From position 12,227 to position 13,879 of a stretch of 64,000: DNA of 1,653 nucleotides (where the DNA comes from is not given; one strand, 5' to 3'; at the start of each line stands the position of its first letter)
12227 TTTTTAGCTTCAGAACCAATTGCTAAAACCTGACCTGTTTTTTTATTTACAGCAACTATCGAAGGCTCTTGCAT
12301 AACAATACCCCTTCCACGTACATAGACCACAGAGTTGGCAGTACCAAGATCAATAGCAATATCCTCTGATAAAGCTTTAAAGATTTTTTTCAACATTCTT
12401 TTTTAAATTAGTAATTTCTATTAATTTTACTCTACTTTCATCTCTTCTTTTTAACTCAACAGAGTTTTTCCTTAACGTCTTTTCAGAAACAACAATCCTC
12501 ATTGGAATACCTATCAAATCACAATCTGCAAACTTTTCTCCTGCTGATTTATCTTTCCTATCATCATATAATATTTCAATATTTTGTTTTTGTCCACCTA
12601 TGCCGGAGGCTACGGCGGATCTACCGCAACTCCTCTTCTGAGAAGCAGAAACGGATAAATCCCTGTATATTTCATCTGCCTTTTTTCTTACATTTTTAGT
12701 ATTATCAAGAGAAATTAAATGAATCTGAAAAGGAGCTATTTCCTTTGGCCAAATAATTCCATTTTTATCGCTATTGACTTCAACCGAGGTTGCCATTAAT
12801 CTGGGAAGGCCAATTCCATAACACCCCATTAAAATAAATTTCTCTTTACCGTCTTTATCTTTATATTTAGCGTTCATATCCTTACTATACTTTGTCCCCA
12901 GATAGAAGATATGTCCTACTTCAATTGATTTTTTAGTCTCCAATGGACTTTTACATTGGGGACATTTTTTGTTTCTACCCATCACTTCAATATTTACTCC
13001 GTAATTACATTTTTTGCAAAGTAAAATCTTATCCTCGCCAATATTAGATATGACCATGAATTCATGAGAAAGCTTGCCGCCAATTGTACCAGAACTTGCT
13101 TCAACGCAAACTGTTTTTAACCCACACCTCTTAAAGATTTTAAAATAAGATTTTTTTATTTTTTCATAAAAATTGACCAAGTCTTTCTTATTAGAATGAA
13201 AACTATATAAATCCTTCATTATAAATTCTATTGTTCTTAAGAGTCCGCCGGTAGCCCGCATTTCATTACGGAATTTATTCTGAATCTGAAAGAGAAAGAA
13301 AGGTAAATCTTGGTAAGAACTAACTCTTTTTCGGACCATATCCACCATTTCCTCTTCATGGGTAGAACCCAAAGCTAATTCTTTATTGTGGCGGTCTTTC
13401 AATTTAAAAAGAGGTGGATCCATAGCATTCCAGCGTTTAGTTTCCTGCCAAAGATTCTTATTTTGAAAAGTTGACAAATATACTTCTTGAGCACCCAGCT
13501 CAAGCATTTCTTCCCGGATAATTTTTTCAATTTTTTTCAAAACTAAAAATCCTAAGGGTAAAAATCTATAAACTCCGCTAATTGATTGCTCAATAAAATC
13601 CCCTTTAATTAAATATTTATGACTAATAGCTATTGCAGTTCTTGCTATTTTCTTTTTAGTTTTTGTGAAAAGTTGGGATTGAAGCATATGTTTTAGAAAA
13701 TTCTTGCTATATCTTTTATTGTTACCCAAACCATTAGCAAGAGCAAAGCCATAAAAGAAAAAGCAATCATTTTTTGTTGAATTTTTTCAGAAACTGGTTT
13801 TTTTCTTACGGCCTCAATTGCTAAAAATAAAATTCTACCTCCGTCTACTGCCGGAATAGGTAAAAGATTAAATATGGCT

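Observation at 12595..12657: GC-rich in-frame insert of about 60 nt in the anticodon-binding domain of proS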

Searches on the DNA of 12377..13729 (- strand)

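Call 42: search_rna_families(sources=[L098, L002], threshold=evalue, max_evalue=1, show_alignments=3)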
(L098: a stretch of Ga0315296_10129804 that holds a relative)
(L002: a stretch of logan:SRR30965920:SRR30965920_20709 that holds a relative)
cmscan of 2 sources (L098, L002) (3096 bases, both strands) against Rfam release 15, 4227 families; matches with E-value up to 1: 1.
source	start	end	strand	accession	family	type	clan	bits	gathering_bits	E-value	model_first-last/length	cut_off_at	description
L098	548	606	+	RF01675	CrcZ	Gene; sRNA;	-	15.1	95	0.39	1-398/398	no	Pseudomonas sRNA CrcZ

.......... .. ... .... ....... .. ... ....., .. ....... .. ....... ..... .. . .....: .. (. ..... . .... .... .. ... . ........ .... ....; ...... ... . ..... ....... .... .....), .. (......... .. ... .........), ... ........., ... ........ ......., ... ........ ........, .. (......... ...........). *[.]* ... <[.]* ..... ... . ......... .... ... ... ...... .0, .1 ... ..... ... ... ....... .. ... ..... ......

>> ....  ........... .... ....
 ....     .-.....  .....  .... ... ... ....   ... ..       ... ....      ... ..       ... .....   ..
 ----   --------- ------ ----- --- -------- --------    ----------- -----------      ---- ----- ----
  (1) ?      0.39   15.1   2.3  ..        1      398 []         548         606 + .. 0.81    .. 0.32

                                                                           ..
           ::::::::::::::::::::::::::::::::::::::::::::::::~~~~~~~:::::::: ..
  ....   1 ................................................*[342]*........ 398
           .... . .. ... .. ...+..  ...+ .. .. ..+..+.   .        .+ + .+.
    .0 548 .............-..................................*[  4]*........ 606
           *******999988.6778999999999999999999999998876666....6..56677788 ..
